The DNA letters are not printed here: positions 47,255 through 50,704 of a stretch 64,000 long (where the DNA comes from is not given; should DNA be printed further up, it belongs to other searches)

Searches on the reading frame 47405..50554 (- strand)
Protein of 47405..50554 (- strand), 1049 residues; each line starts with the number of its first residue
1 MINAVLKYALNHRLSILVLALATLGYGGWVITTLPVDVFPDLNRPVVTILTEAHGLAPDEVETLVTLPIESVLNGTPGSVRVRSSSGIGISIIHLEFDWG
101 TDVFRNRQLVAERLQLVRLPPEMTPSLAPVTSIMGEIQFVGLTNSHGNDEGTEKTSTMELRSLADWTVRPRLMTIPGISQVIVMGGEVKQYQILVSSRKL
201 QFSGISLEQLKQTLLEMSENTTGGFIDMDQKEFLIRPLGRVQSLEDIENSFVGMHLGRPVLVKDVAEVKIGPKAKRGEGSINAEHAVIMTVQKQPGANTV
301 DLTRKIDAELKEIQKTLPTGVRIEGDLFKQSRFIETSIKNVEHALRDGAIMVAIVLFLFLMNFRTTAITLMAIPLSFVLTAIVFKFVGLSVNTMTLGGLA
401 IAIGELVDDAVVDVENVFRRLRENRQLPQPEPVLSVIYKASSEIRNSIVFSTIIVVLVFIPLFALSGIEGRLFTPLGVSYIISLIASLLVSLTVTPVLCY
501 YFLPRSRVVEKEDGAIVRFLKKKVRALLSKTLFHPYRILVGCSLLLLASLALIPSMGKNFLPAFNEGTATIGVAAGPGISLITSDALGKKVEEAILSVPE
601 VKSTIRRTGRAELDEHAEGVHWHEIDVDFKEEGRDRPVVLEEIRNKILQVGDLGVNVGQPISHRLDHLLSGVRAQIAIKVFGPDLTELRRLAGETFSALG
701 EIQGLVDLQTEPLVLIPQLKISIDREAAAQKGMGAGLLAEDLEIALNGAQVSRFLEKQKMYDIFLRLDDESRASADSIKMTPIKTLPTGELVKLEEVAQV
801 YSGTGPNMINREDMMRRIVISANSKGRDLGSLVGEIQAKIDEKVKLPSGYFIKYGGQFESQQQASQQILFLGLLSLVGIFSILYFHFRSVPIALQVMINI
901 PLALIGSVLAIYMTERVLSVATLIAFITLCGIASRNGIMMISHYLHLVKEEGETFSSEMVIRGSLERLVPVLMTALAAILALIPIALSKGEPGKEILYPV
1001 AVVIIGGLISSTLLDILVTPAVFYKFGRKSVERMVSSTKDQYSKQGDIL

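Call 47: search_protein_families(library=pfam, max_evalue=0.00001, proteins=[window:47405-50554:-])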
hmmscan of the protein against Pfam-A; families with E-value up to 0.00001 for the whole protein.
window:47405-50554:- (1049 aa): 2 families
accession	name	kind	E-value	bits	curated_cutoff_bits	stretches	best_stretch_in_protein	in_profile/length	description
PF00873.25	ACR_tran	-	1.9e-258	860.6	28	1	6-1026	2-1020/1021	AcrB/AcrD/AcrF family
PF03176.21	MMPL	-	1.6e-06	27.7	20.5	0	285-502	86-302/333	MMPL family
